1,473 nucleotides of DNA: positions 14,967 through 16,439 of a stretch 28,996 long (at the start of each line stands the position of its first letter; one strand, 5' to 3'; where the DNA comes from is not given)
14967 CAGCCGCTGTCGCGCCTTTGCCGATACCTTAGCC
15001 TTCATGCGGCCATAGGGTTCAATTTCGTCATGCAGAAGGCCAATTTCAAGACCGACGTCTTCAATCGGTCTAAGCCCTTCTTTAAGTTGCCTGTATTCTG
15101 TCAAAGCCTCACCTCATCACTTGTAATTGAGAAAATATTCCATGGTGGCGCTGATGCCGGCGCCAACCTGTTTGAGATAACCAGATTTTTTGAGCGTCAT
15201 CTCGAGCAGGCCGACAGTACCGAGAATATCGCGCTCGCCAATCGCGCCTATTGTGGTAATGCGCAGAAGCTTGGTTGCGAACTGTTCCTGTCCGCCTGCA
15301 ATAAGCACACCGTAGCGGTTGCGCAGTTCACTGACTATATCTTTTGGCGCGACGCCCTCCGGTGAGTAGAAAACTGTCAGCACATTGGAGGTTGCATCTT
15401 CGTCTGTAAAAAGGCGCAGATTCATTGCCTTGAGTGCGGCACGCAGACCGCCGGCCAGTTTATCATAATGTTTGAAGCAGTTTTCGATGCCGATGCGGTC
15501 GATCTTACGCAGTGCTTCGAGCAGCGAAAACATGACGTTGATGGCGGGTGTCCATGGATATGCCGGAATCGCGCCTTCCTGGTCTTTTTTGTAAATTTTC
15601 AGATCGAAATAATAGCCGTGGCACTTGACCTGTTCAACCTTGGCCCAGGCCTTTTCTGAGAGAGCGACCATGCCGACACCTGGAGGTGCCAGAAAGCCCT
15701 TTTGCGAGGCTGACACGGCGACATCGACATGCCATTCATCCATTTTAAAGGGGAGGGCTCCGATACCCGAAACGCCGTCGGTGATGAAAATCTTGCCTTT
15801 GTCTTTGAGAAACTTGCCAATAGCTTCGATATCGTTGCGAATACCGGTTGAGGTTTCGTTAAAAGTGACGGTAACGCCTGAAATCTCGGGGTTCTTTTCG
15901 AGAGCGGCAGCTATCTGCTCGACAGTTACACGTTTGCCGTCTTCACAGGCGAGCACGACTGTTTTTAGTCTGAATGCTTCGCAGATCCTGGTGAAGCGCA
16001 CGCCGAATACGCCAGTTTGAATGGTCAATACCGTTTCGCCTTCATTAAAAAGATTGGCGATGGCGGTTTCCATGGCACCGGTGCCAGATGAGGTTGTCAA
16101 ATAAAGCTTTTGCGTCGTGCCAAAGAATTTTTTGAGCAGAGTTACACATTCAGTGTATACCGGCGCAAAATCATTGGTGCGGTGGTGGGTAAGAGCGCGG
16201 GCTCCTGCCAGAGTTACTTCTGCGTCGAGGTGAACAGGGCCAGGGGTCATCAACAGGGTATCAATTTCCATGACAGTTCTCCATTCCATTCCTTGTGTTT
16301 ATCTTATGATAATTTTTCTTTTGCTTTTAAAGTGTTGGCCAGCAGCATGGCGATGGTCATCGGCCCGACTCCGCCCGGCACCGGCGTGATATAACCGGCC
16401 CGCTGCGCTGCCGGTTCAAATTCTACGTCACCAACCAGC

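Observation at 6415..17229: Compact formate–THF–glycine–serine operon: candidate reductive glycine pathway or glycine-to-formate module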

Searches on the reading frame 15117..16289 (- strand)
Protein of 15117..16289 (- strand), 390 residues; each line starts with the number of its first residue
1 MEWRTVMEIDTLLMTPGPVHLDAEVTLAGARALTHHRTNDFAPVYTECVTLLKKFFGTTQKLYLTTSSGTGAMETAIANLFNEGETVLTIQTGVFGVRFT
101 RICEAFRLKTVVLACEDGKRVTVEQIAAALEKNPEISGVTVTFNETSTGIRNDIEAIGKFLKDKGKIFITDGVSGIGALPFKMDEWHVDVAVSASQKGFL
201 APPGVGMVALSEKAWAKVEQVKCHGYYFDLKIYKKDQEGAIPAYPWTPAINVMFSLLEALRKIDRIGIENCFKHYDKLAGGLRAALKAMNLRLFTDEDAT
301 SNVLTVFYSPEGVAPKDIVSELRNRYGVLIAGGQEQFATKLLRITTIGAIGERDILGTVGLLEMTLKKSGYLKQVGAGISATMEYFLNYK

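Call 3: search_protein_families(library=ncbifam, proteins=[window:15117-16289:-])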
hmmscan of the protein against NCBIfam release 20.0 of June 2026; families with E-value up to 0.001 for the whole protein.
window:15117-16289:- (390 aa): 24 families
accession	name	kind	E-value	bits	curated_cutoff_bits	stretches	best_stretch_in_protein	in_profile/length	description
NF045640.1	AspGlyoxATaseBhcA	equivalog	4.4e-77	259.6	650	1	12-388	6-386/395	L-aspartate--glyoxylate aminotransferase BhcA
TIGR03301.1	PhnW-AepZ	equivalog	1.1e-59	202.7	360.8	1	12-360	1-349/355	2-aminoethylphosphonate aminotransferase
NF046070.1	PyrdoxPyrvTramin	equivalog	3.2e-50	171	600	1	11-350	6-347/369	pyridoxamine--pyruvate transaminase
TIGR02326.1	transamin_PhnW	equivalog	7.6e-41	140.4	400.8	1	11-364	4-358/363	2-aminoethylphosphonate--pyruvate transaminase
NF010006.0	PRK13479.1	equivalog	8e-40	137.1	296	1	8-368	3-363/369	2-aminoethylphosphonate--pyruvate transaminase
TIGR01977.1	am_tr_V_EF2568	hypoth_equivalog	2.3e-21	76.2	377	1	44-332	45-333/376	cysteine desulfurase family protein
NF040779.1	Sec_lyase_SclA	exception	1.3e-15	57.2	525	1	45-333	45-334/378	selenocysteine lyase SclA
TIGR01979.1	sufS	subfamily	2.4e-15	56.3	475.1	1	97-335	123-360/403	SufS family cysteine desulfurase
TIGR03402.1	FeS_nifS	equivalog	1.1e-11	44.2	530.75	1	52-209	51-209/379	cysteine desulfurase NifS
NF010611.0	PRK14012.1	equivalog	6.9e-10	38.4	548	1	81-220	93-230/406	IscS subfamily cysteine desulfurase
TIGR03403.1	nifS_epsilon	equivalog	1.3e-09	37.4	587.7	1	104-208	111-212/382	NifS family cysteine desulfurase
NF002806.0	PRK02948.1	subfamily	4.8e-08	32.4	304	1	57-224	58-227/381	IscS subfamily cysteine desulfurase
TIGR02006.1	IscS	equivalog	5.3e-08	32.3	643.2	1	84-221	92-227/402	IscS subfamily cysteine desulfurase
TIGR03235.1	DNA_S_dndA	equivalog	8.5e-08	31.9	480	1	113-325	118-315/353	cysteine desulfurase DndA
TIGR04343.1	egtE_PLP_lyase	equivalog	8.9e-07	28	400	1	42-212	53-217/370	ergothioneine biosynthesis PLP-dependent enzyme EgtE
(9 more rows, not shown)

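Call 4: search_protein_families(library=pfam, proteins=[window:15117-16289:-])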
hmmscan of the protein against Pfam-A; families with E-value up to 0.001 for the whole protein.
window:15117-16289:- (390 aa): 3 families
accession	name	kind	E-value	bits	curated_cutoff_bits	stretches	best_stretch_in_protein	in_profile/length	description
PF00266.25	Aminotran_5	-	7.5e-33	114.4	21.5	1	34-335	34-340/371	Aminotransferase class-V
PF00155.27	Aminotran_1_2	-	2.9e-06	27.2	19.7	1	25-149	22-160/361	Aminotransferase class I and II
PF01053.26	Cys_Met_Meta_PP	-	0.0005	19.2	27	1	64-196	71-197/381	Cys/Met metabolism PLP-dependent enzyme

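Call 10: find_encoding_contigs(protein=window:15117-16289:-, flank=10000, max_places=6)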
Protein window:15117-16289:- (390 aa): no gene with exactly this product is on record in the collection.

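Call 12: find_homologous_proteins(query=window:15117-16289:-, max_evalue=1e-30)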
Query window:15117-16289:- (390 aa): 1050 proteins with E <= 1e-30 among 8000 candidates; the best 120 are listed.
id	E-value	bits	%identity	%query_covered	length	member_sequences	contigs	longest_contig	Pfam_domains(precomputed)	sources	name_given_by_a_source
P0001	3.1e-253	858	100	98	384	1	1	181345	PF00155.28,PF00266.26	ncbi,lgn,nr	ncbi:MAG: hypothetical protein GQF41_3348 [Candidatus Rifleibacterium amylolyticum]|nr:MAG: hypothet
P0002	1.7e-252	856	99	98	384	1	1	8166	PF00155.28,PF00266.26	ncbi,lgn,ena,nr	ncbi:MAG: alanine--glyoxylate aminotransferase family protein [Candidatus Riflebacteria bacterium]|n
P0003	3.3e-252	855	97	100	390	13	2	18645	PF00155.28,PF00266.26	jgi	-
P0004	2.9e-251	851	99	98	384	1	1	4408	PF00155.28,PF00266.26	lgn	-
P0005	2.4e-248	842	98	98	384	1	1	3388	PF00155.28,PF00266.26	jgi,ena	-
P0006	1.0e-247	840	97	98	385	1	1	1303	PF00155.28,PF00266.26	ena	-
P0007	2.2e-247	839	97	98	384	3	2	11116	PF00155.28,PF00266.26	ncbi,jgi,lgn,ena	-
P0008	8.2e-247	837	97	98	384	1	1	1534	PF00155.28,PF00266.26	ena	-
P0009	3.8e-237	805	92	98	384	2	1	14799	PF00155.28,PF00266.26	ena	-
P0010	8.3e-236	801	92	98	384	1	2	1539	PF00155.28,PF00266.26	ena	-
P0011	1.2e-230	784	89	98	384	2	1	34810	PF00266.26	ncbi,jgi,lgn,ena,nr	ncbi:MAG: alanine--glyoxylate aminotransferase family protein [Candidatus Riflebacteria bacterium]|n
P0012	1.7e-224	763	87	98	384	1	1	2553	PF00155.28,PF00266.26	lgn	-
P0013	1.4e-221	754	86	98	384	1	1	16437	PF00266.26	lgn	-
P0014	1.5e-220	750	86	98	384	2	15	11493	PF00266.26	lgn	-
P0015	8.6e-219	745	85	98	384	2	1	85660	PF00266.26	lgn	-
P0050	3.7e-169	581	67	98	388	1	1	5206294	PF00266.26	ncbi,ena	-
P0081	3.8e-87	311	43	96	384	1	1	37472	PF00266.26,PF01053.27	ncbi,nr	ncbi:MAG: alanine--glyoxylate aminotransferase family protein [Actinomycetota bacterium]|nr:alanine-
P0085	2.1e-85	306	41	96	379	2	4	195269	PF00155.28,PF00266.26,PF01053.27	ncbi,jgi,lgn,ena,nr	ncbi:MAG TPA: aminotransferase [Candidatus Omnitrophica bacterium]|nr:MAG: class V aminotransferase 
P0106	3.3e-82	295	39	96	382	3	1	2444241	PF00155.28,PF00266.26,PF01053.27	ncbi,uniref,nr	ncbi:pyridoxal-phosphate-dependent aminotransferase family protein [Marinitoga aeolica]|uniref:Alani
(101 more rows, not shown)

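Call 21: find_related_loci(query=window:15117-16289:-, collection=genome_contigs, flank=10000)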
Query window:15117-16289:- (390 aa) in genome_contigs; peptide patterns used: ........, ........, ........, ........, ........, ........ (x = any residue, [..] = any of these).
176 stretches matched a pattern; 49 encode a relative of the query (tblastn E <= 1e-3); 49 distinct loci.
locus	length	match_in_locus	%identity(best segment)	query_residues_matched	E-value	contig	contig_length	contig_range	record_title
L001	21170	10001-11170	93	1-390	0e+0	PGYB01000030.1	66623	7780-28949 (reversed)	MAG: Candidatus Riflebacteria bacterium HGW-Riflebacteria-1 bjp_ig2103_scaffold_494, whole genome shotgun sequence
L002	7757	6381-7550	91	1-390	0e+0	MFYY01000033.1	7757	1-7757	MAG: Candidatus Riflebacteria bacterium GWC2_50_8 gwc2_scaffold_13290, whole genome shotgun sequence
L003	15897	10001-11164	89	2-389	0e+0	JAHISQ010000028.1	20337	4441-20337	MAG: Candidatus Riflebacteria bacterium isolate MM_PC_MetaG.mb.182 MM_PC_MetaG.mb.182_k141_288491, whole genome shotgun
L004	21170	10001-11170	89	1-390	0e+0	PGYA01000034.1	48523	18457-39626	MAG: Candidatus Riflebacteria bacterium HGW-Riflebacteria-2 bjp_ig2102_scaffold_555, whole genome shotgun sequence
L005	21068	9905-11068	82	1-388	0e+0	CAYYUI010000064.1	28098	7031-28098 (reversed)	MAG TPA_asm: uncultured bacterium isolate SRP192927_co1_848 genome assembly, contig: NODE_2994_length_28098_cov_9.863174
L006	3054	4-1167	82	1-388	0e+0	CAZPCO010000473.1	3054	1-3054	MAG TPA_asm: uncultured bacterium isolate binchicken_co117_419 genome assembly, contig: NODE_53719_length_3054_cov_4.270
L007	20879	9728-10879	77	4-387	0e+0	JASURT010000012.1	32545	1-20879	MAG: Candidatus Ozemobacter sp. isolate DJKA78_ANT-KO_bin.22 scaffold_216, whole genome shotgun sequence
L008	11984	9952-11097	78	7-388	0e+0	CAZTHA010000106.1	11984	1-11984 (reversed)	MAG TPA_asm: uncultured bacterium isolate binchicken_co108_60 genome assembly, contig: NODE_11629_length_11984_cov_5.386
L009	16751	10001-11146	76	7-388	0e+0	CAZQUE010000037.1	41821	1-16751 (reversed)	MAG TPA_asm: uncultured bacterium isolate SRP304446_co1_153 genome assembly, contig: NODE_620_length_41821_cov_10.017047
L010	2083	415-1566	76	5-388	0e+0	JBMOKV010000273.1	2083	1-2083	MAG: Candidatus Rifleibacteriota bacterium isolate Betzabe_MAG007 MAG007_273, whole genome shotgun sequence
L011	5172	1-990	91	61-390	0e+0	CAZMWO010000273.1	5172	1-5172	MAG TPA_asm: uncultured bacterium isolate SRP192927_co6_749 genome assembly, contig: NODE_45029_length_5172_cov_3.924174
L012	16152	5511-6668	75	2-387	0e+0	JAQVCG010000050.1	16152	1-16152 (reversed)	MAG: Candidatus Riflebacteria bacterium isolate STD2_83 NODE_13437_length_16152_cov_31.217473_Sandtown_D2, whole genome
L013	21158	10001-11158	75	2-387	0e+0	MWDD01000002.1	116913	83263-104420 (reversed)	MAG: bacterium ADurb.Bin157 isolate ADurb.Bin157 BWY02_contig000002, whole genome shotgun sequence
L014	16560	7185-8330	70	9-390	0e+0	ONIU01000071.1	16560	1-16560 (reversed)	uncultured bacterium isolate RUG334 genome assembly, contig: scaffold_3675, whole genome shotgun sequence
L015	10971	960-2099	68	9-388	0e+0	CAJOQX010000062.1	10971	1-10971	Candidatus Riflebacteria bacterium isolate Rumen_Coassembly_mag_344 genome assembly, contig: k87_2751629, whole genome s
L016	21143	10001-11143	68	9-389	0e+0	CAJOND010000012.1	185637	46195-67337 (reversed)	Candidatus Riflebacteria bacterium isolate Reindeer_2_mag_167 genome assembly, contig: scaffold_327, whole genome shotgu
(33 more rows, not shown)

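Call 24: search_solved_structures(query=window:15117-16289:-, max_evalue=1e-20)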
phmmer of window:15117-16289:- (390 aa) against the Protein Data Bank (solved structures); distinct sequences matched with E-value up to 1e-20: 32.
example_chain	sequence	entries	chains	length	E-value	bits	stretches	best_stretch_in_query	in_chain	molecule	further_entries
2dr1_A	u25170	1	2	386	2.1e-52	182.1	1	13-357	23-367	386aa long hypothetical serine aminotransferase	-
6pk1_A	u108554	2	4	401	5.4e-49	170.9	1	13-386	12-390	Serine--glyoxylate aminotransferase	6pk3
3f0h_A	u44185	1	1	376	3.4e-45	158.4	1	12-357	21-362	Aminotransferase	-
3zrp_A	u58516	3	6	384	1.4e-41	146.5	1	10-386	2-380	SERINE-PYRUVATE AMINOTRANSFERASE (AGXT)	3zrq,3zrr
1vjo_A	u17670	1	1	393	4.1e-40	141.7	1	11-354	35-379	alanine--glyoxylate aminotransferase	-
1iug_A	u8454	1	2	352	7.5e-39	137.5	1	13-366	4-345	putative aspartate aminotransferase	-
3kgw_A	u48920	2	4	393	7.6e-37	130.9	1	11-349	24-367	Alanine-glyoxylate aminotransferase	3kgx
4cbr_A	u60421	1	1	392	2.5e-35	125.9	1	11-355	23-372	SERINE--PYRUVATE AMINOTRANSFERASE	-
4cbs_A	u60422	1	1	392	2.6e-35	125.9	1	11-355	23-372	SERINE--PYRUVATE AMINOTRANSFERASE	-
7ns7_A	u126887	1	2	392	1.3e-34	123.6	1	11-355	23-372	L-alanine:glyoxylate aminotransferase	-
2yob_A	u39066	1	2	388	1.3e-34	123.6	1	11-355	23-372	SERINE--PYRUVATE AMINOTRANSFERASE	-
5f9s_A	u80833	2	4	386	2.3e-34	122.8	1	11-355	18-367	Serine--pyruvate aminotransferase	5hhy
1h0c_A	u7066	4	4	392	2.4e-34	122.7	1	11-355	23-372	SERINE--GLYOXYLATE AMINOTRANSFERASE | Serine--pyruvate aminotransferase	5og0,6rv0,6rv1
3r9a_A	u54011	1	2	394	2.4e-34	122.7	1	11-355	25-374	Serine--pyruvate aminotransferase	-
4kyo_A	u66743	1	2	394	2.5e-34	122.7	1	11-355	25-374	Serine-pyruvate aminotransferase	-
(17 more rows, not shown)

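Call 33: search_protein_families(library=pfam, proteins=[L016:4133-5665:+, L016:5794-7209:+, L016:8399-9097:+, L016:9145-9858:+, L016:13589-15196:+, L016:15202-16875:-, L015:170-781:+, L015:4539-5807:-, L015:7396-9141:+, L015:10173-10877:+], max_evalue=0.00001)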
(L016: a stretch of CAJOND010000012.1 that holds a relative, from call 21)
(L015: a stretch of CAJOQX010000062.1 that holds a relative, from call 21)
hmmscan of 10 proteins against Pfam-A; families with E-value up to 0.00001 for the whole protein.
L016:4133-5665:+ (510 aa): 2 families
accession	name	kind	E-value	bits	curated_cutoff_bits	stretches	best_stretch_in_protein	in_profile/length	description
PF02872.23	5_nucleotid_C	-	2.2e-29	103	23.6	1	335-466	13-151/158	5'-nucleotidase, C-terminal domain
PF00149.33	Metallophos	-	6.7e-13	49.9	21.5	1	26-235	2-190/191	Calcineurin-like phosphoesterase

L016:5794-7209:+ (471 aa): 1 family
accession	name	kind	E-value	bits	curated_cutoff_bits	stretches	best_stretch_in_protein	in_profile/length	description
PF03415.19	Peptidase_C11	-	1e-54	186.9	25.8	1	44-392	1-356/359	Clostripain family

L016:8399-9097:+ (232 aa): 0 families

L016:9145-9858:+ (237 aa): 0 families

L016:13589-15196:+ (535 aa): 5 families
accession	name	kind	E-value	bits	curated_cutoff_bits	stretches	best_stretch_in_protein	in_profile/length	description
PF10996.14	Beta-Casp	-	1.4e-38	132.5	27.7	1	255-378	1-119/120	Beta-Casp domain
PF07521.17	RMMBL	-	9e-19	67.7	21.6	1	393-456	2-63/63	Zn-dependent metallo-hydrolase RNA specificity domain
PF00753.33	Lactamase_B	-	7.7e-17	62.3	22.7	1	10-94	2-84/196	Metallo-beta-lactamase superfamily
PF12706.13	Lactamase_B_2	-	1.4e-10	41.6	27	1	26-217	3-170/200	Beta-lactamase superfamily domain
PF16661.11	Lactamase_B_6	-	1.5e-09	37.9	27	1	18-184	1-158/193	Metallo-beta-lactamase superfamily domain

L016:15202-16875:- (557 aa): 1 family
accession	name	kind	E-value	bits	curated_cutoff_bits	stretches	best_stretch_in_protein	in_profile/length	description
PF00041.27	fn3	-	1.3e-23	83.5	25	2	228-298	10-83/84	Fibronectin type III domain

L015:170-781:+ (203 aa): 0 families

L015:4539-5807:- (422 aa): 0 families

L015:7396-9141:+ (581 aa): 5 families
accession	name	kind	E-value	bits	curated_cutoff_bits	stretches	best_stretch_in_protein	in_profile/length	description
PF13174.12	TPR_6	-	4.4e-09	36.8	26.3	0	429-461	1-33/33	Tetratricopeptide repeat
PF14559.12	TPR_19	-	1.6e-08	35.2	25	0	428-461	25-58/68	Tetratricopeptide repeat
PF07719.23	TPR_2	-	6.8e-08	32.5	27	0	432-461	5-34/34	Tetratricopeptide repeat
PF00515.34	TPR_1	-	1.1e-07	31.8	27.8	1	432-461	5-34/34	Tetratricopeptide repeat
PF13428.12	TPR_14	-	2.4e-07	31.2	23.5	0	432-465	5-38/44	Tetratricopeptide repeat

L015:10173-10877:+ (234 aa): 0 families

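Call 34: find_encoding_contigs(protein=P0106, flank=4000, max_places=2)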
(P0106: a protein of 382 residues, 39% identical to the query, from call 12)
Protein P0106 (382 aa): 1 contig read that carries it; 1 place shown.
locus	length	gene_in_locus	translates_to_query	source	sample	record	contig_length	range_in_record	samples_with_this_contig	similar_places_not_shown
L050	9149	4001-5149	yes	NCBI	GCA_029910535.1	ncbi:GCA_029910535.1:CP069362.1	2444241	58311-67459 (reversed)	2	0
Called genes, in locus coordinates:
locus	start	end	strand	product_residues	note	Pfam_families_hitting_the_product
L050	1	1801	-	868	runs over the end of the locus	PF01433:Peptidase_M1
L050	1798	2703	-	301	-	PF13349:DUF4097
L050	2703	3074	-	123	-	PF10083:DUF2321 (weak), PF22747:Zn_ribbon_DUF2089, PF09862:DUF2089, PF22746:SHOCT-like_DUF2089-C (weak)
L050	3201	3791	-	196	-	PF00857:Isochorismatase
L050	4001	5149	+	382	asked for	PF00155:Aminotran_1_2 (weak), PF00266:Aminotran_5, PF01053:Cys_Met_Meta_PP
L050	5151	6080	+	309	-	PF00389:2-Hacid_dh, PF00670:AdoHcyase_NAD (faint), PF02826:2-Hacid_dh_C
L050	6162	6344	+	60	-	PF12797:Fer4_2 (weak), PF12837:Fer4_6 (weak), PF12838:Fer4_7 (faint), PF25160:LdpA_Fe-S-bd (faint), PF00037:Fer4 (weak), PF13459:Fer4_15, PF13370:Fer4_13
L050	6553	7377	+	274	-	PF00142:Fer4_NifH (weak), PF01656:CbiA, PF02374:ArsA_ATPase (weak), PF06564:CBP_BcsQ (weak), PF09140:MipZ, PF10609:ParA, PF13614:AAA_31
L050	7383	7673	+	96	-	-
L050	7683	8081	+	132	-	PF01894:YjbQ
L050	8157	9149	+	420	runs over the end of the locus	PF00027:cNMP_binding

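Call 35: find_encoding_contigs(protein=P0085, flank=4000, max_places=2)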
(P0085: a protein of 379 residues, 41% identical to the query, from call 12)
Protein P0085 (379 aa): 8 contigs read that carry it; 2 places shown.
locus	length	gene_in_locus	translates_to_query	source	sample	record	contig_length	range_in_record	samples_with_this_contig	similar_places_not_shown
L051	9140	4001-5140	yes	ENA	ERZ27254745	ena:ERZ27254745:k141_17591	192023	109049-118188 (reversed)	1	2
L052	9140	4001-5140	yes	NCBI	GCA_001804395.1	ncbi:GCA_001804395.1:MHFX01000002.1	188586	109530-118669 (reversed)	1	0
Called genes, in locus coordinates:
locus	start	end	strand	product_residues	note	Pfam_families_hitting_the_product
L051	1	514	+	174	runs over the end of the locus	PF00702:Hydrolase (faint), PF08282:Hydrolase_3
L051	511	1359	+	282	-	PF06835:LptC, PF03968:LptD_N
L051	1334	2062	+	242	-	PF00005:ABC_tran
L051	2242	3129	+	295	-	PF05697:Trigger_N, PF05698:Trigger_C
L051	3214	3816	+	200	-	PF00574:CLP_protease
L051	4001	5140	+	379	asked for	PF00266:Aminotran_5, PF00155:Aminotran_1_2 (weak), PF01053:Cys_Met_Meta_PP (weak)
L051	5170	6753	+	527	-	PF00389:2-Hacid_dh, PF02826:2-Hacid_dh_C, PF19304:PGDH_inter, PF01842:ACT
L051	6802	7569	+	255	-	-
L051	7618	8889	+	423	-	PF00709:Adenylsucc_synt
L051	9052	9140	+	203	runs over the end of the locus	PF00691:OmpA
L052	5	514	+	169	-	PF00702:Hydrolase (faint), PF08282:Hydrolase_3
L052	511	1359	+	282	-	PF06835:LptC, PF03968:LptD_N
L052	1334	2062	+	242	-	PF00005:ABC_tran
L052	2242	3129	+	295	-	PF05697:Trigger_N, PF05698:Trigger_C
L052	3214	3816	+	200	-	PF00574:CLP_protease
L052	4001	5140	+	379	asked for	PF00266:Aminotran_5, PF00155:Aminotran_1_2 (weak), PF01053:Cys_Met_Meta_PP (weak)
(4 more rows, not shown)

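Call 36: find_encoding_contigs(protein=P0081, flank=4000, max_places=2)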
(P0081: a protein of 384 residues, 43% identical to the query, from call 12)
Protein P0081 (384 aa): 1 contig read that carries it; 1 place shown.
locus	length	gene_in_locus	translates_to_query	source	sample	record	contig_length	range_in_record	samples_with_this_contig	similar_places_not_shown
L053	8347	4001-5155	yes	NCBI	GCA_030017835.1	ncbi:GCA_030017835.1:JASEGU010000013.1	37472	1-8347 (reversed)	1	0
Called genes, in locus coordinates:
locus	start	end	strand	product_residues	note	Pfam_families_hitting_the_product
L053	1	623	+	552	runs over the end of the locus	PF00920:ILVD_EDD_N, PF24877:ILV_EDD_C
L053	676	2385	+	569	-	PF02776:TPP_enzyme_N, PF00205:TPP_enzyme_M, PF02775:TPP_enzyme_C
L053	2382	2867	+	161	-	PF01842:ACT, PF22629:ACT_AHAS_ss, PF13710:ACT_5, PF10369:ALS_ss_C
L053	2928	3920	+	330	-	PF02826:2-Hacid_dh_C (weak), PF03446:NAD_binding_2, PF03807:F420_oxidored, PF07991:KARI_N, PF01450:KARI_C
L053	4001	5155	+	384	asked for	PF00266:Aminotran_5, PF01053:Cys_Met_Meta_PP (weak)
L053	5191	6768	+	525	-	PF00389:2-Hacid_dh, PF02826:2-Hacid_dh_C, PF03446:NAD_binding_2 (weak), PF19304:PGDH_inter, PF01842:ACT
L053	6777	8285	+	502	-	PF00682:HMGL-like, PF22617:HCS_D2, PF08502:LeuA_dimer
